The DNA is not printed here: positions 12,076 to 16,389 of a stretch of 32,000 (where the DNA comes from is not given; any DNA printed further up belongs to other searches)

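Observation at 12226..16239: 1337-aa Mrr-nuclease / SF2-helicase / 10xHA protein as island cargo: candidate single-gene anti-phage or helper-interference system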

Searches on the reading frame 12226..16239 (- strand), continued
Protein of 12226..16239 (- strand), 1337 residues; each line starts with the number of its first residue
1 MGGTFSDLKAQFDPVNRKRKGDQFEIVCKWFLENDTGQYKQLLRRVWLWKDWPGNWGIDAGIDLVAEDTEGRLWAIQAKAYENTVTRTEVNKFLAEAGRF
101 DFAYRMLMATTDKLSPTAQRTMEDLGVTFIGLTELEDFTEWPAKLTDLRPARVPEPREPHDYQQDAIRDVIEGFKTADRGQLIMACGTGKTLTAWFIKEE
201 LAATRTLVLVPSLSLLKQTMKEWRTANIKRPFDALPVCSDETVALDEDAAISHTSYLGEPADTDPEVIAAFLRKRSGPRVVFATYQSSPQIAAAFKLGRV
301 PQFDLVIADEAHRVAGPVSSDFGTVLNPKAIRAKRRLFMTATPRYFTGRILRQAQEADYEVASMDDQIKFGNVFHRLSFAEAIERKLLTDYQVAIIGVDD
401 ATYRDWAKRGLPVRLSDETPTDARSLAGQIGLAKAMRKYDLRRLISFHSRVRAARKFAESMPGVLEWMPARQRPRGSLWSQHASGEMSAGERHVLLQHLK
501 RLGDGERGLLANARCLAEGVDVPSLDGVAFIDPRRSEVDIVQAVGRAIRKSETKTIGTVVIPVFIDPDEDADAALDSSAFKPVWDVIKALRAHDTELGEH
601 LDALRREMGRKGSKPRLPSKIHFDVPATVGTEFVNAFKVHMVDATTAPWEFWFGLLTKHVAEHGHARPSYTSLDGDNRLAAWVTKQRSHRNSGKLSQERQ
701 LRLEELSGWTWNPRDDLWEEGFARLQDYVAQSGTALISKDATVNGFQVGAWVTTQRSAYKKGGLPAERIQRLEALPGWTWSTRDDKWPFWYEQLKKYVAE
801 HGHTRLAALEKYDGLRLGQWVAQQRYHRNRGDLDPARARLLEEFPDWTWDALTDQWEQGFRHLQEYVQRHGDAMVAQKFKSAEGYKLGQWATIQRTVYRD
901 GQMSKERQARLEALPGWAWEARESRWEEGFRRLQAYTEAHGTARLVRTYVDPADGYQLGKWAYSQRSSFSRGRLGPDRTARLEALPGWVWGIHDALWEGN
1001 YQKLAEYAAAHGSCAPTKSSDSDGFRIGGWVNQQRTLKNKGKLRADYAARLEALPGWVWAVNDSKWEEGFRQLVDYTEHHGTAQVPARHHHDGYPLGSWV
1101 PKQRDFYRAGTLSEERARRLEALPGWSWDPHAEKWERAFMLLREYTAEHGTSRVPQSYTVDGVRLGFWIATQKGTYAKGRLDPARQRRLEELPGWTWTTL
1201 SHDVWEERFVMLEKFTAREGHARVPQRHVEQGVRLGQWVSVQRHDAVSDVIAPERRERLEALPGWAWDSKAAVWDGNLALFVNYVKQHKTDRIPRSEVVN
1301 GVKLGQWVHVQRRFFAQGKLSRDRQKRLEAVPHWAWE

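Call 65: search_dna_similar(query=window:12226-16239:-, collection=plasmids, mode=protein, max_rows=40, max_evalue=1e-10)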
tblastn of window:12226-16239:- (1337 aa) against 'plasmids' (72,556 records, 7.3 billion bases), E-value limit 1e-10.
In 1 record(s) the limit of 40 matching pieces per record was reached: places in those records are undercounted.
Records with a match: 797; places in all: 1559; records where one place covers at least 80% of the query: 72.
Best place of each record, by identity: <60% 797.
By first word of the organism name: Streptomyces 412; Pseudomonas 115; Rhodococcus 35; Mycobacterium 19; Klebsiella 14; Kitasatospora 12; Prescottella 12; Lactococcus 12; Gordonia 11; Escherichia 11; and 74 more.
By predicted mobility (MOB-suite, as given by PLSDB): non-mobilizable 478; mobilizable 246; conjugative 73.
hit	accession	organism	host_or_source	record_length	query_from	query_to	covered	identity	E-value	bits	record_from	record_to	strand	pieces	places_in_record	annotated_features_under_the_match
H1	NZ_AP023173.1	Rhodococcus qingshengii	-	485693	5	1201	90%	53.9%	0e+0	1123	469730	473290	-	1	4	DEAD/DEAH box helicase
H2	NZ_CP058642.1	Rhodococcus sp. ZPP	cell culture,soil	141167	5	1337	94%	45.0%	0e+0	967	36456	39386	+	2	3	DEAD/DEAH box helicase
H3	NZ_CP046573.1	Rhodococcus sp. WAY2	cell culture,bacterial consortium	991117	5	1199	89%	44.2%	0e+0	1114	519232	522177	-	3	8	DEAD/DEAH box helicase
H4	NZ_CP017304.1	Rhodococcus sp. YL-1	pure culture,soil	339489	159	1336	88%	37.8%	0e+0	725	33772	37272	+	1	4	DEAD/DEAH box helicase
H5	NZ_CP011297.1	Rhodococcus erythropolis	pure culture,soil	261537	159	1336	88%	37.6%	0e+0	726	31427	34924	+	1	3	DEAD/DEAH box helicase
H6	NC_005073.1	Rhodococcus erythropolis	-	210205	159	1336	88%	37.4%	0e+0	727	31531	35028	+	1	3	DEAD/DEAH box helicase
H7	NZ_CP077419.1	Rhodococcus qingshengii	pure culture,oil-contaminated water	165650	159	1336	88%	37.4%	0e+0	727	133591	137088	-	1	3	DEAD/DEAH box helicase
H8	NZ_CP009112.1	Rhodococcus opacus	soil sample, Enrichment culture with ...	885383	428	1336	68%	48.2%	0e+0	961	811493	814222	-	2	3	helicase associated domain-containing protein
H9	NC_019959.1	Mycobacterium sp. JS623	-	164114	152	1337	86%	37.6%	2e-118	755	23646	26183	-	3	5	DEAD/DEAH box helicase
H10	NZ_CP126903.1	Mycolicibacterium vanbaalenii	cell culture,soil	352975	161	1270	83%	36.0%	2e-115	707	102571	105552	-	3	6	DEAD/DEAH box helicase | transcriptional regulator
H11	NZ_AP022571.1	Mycolicibacterium poriferae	-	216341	161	1270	83%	35.1%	3e-115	698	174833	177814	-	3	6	DEAD/DEAH box helicase | hypothetical protein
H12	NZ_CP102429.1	Pseudomonas psychrotolerans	Plant,tissue sample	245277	159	1337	88%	32.7%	2e-101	487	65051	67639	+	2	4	DEAD/DEAH box helicase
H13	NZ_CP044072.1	Pseudomonas oryzihabitans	Homo sapiens,clinical isolate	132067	162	1337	88%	32.7%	5e-101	481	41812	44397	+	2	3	helicase associated domain-containing protein | DEAD/DEAH box helicase family protein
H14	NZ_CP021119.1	Streptomyces sp. CLI2509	Hymenochaete rubiginosa,whole organism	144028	120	1331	90%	31.9%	8e-91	525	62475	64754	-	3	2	DEAD/DEAH box helicase | hypothetical protein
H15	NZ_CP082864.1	Cupriavidus pauculus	-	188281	159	1331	85%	33.1%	2e-107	583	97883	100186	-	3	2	DEAD/DEAH box helicase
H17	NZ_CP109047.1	Streptomyces sp. NBC_00637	-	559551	150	1334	80%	34.7%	2e-113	565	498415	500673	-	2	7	Helicase associated domain protein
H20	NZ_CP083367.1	Pseudomonas aeruginosa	Homo sapiens,sputum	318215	161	1279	84%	31.9%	1e-99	538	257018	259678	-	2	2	Helicase associated domain protein | hypothetical protein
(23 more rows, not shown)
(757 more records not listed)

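Call 66: search_dna_similar(query=window:12226-16239:-, collection=phages, mode=protein, max_rows=25, max_evalue=1e-10)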
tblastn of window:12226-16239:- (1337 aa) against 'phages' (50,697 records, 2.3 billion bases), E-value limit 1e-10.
Records with a match: 3; places in all: 4; records where one place covers at least 80% of the query: 0.
Best place of each record, by identity: <60% 3.
By first word of the organism name: Listeria 2; Bacteriophage 1.
By host as written in the record: Listeria monocytogenes 2; - 1.
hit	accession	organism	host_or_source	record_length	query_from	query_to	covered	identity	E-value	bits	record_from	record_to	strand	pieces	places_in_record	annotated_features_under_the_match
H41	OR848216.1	Listeria phage LM 4-14-1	Listeria monocytogenes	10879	4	605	45%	33.3%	8e-84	309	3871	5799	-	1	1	record has no annotation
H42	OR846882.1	Listeria phage LM 4-11-1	Listeria monocytogenes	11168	4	605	45%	33.3%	8e-84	309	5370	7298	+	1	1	record has no annotation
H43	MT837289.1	Bacteriophage sp.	human fecal samples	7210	742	1331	36%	30.9%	2e-14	164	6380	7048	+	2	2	record has no annotation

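Call 67: get_annotated_region(hit=H17, flank=6000)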
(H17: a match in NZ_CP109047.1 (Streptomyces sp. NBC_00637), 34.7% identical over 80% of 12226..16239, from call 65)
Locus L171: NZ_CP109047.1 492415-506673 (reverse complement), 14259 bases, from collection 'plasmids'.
description: Streptomyces sp. NBC_00637 strain NBC 00637 plasmid unnamed1, complete sequence
organism: Streptomyces sp. NBC_00637 (NCBI taxid 2903667)
taxonomy: Bacteria; Actinomycetota; Actinomycetes; Kitasatosporales; Streptomycetaceae; Streptomyces; Streptomyces sp. NBC 00637
host: -; source: -; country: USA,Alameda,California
typing (MOB-suite, as given by PLSDB): non-mobilizable
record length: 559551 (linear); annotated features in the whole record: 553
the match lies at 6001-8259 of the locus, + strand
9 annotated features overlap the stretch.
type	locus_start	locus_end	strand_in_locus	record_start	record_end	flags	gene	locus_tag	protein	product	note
CDS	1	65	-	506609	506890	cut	-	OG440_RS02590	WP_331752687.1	hypothetical protein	-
CDS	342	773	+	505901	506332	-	-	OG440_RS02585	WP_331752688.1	hypothetical protein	-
CDS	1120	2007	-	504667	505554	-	-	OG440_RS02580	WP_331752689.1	hypothetical protein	-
CDS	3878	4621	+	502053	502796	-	-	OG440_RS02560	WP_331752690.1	hypothetical protein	-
CDS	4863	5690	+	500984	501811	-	-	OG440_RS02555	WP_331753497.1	YgjP-like metallopeptidase domain-containing protein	-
CDS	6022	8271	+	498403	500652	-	-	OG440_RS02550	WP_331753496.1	Helicase associated domain protein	-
CDS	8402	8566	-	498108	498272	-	-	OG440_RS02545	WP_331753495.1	hypothetical protein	-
CDS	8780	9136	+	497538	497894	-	-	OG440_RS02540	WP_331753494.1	hypothetical protein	-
CDS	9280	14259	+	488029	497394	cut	-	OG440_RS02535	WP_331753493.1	hypothetical protein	-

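Call 68: get_annotated_region(hit=H20, flank=6000)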
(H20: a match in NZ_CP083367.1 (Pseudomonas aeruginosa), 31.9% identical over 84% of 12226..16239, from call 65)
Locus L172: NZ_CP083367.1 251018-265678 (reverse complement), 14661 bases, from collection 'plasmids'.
description: Pseudomonas aeruginosa strain PS1793 plasmid p1, complete sequence
organism: Pseudomonas aeruginosa (NCBI taxid 287)
taxonomy: Bacteria; Pseudomonadota; Gammaproteobacteria; Pseudomonadales; Pseudomonadaceae; Pseudomonas; Pseudomonas aeruginosa
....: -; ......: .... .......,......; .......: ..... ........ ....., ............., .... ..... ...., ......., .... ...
typing (MOB-suite, as given by PLSDB): non-mobilizable; mating-pair formation MPF_I
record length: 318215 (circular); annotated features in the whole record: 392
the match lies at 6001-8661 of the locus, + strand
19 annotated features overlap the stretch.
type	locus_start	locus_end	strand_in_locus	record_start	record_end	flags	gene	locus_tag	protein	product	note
CDS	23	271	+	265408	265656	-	-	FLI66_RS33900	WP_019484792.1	hypothetical protein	-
CDS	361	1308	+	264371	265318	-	-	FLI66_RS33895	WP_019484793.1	hypothetical protein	-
CDS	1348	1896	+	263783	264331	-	-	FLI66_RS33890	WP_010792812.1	hypothetical protein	-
CDS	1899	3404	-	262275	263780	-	-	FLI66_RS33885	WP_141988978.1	Fic family protein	-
CDS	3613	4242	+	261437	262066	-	-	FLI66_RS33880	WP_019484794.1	hypothetical protein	-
CDS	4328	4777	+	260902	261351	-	-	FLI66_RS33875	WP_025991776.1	hypothetical protein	-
CDS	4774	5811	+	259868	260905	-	-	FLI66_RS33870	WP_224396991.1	hypothetical protein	-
CDS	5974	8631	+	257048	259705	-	-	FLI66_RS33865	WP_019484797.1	Helicase associated domain protein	-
CDS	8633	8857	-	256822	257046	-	-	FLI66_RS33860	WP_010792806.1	hypothetical protein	-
CDS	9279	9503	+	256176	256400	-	-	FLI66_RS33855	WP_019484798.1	hypothetical protein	-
CDS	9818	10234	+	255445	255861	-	-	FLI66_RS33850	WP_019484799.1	hypothetical protein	-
CDS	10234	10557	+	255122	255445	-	-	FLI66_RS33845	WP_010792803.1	hypothetical protein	-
CDS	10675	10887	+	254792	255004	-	-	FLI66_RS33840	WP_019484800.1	hypothetical protein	-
CDS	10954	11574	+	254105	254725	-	-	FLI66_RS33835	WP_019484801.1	YkgJ family cysteine cluster protein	-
CDS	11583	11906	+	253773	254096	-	-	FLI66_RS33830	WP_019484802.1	hypothetical protein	-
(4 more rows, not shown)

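Call 69: get_annotated_region(hit=H1, flank=8000)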
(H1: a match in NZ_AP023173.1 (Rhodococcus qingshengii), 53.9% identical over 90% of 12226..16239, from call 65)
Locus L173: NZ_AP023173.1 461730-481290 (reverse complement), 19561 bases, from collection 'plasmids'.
description: Rhodococcus qingshengii strain CS98 plasmid RQCS_2
organism: Rhodococcus qingshengii (NCBI taxid 334542)
taxonomy: Bacteria; Actinomycetota; Actinomycetes; Mycobacteriales; Nocardiaceae; Rhodococcus; Rhodococcus qingshengii
host: -; source: -; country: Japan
typing (MOB-suite, as given by PLSDB): non-mobilizable
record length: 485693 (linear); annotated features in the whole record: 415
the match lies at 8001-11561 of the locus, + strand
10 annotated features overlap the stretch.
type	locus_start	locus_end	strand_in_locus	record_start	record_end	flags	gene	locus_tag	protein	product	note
CDS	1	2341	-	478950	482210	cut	-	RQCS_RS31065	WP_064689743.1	NACHT domain-containing protein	-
CDS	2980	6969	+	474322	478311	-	-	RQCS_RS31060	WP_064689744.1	hypothetical protein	-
CDS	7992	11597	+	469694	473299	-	-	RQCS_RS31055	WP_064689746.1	DEAD/DEAH box helicase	-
CDS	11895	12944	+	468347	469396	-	-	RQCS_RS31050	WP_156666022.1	hypothetical protein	-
CDS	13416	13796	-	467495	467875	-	-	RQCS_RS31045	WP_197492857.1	hypothetical protein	-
CDS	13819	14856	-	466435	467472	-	-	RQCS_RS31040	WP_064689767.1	methionine synthase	GO:0009086 - methionine biosynthetic process [Evidence IEA]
CDS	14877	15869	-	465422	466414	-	-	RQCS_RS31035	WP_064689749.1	putative oxygenase MesX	-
CDS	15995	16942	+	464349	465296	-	-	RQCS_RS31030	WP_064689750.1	LysR family transcriptional regulator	GO:0006355 - regulation of DNA-templated transcription [Evidence IEA]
CDS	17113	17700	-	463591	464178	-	-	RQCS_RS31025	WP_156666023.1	SMI1/KNR4 family protein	GO:0042546 - cell wall biogenesis [Evidence IEA]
CDS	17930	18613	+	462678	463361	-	-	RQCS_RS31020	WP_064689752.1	hypothetical protein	-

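Call 70: search_protein_families(library=pfam, proteins=[L171:6022-8271:+, L172:5974-8631:+, L173:7992-11597:+, L173:2980-6969:+, L085:8225-9802:-], max_evalue=0.001)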
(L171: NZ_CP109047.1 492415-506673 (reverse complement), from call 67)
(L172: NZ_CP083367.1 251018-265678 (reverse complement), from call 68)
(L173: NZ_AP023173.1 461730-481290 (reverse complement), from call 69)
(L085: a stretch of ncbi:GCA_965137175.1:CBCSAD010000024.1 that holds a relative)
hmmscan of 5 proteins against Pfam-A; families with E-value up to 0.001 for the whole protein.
L171:6022-8271:+ (749 aa): 4 families
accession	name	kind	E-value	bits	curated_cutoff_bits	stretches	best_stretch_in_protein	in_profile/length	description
PF03457.19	HA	-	1.6e-46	156.9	28.4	4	686-744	5-63/64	Helicase associated domain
PF04851.21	ResIII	-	7e-16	59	22.5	1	1-174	2-161/164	Type III restriction enzyme, res subunit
PF00270.35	DEAD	-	1.3e-13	51.5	26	1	6-175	3-160/167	DEAD/DEAH box helicase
PF00271.37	Helicase_C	-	6.4e-09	36.5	23.5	1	265-370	14-109/110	Helicase conserved C-terminal domain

L172:5974-8631:+ (885 aa): 4 families
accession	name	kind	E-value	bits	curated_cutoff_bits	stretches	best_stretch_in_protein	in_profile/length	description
PF03457.19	HA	-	1.2e-99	327.1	28.4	6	483-545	3-64/64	Helicase associated domain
PF04851.21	ResIII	-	2.1e-09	38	22.5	1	8-192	4-163/164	Type III restriction enzyme, res subunit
PF00271.37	Helicase_C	-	2.9e-09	37.6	23.5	1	276-380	11-109/110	Helicase conserved C-terminal domain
PF00270.35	DEAD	-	0.00015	22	26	0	23-192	11-161/167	DEAD/DEAH box helicase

L173:7992-11597:+ (1201 aa): 6 families
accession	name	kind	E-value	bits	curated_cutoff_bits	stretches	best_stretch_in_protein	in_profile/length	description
PF03457.19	HA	-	8.3e-113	369.2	28.4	8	1120-1182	2-63/64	Helicase associated domain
PF13156.12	Mrr_cat_2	-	2.4e-33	115.2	22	1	32-143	2-117/127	Restriction endonuclease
PF04851.21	ResIII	-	8.9e-18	65.2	22.5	1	160-343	3-163/164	Type III restriction enzyme, res subunit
PF00270.35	DEAD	-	4.2e-07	30.3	26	1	164-342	3-160/167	DEAD/DEAH box helicase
PF00271.37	Helicase_C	-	6.5e-07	30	23.5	1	476-549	39-109/110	Helicase conserved C-terminal domain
PF04471.18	Mrr_cat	-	1e-06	29.3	21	1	20-137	7-112/115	Restriction endonuclease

L173:2980-6969:+ (1329 aa): 1 family
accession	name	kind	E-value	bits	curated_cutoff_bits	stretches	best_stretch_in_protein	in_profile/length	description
PF13401.12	AAA_22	-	0.00081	20.1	27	0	40-108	7-78/130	AAA domain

L085:8225-9802:- (525 aa): 1 family
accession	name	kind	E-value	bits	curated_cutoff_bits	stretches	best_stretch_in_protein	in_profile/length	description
PF00078.32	RVT_1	-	2.3e-07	31.2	29.6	1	129-270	58-193/205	Reverse transcriptase (RNA-dependent DNA polymerase)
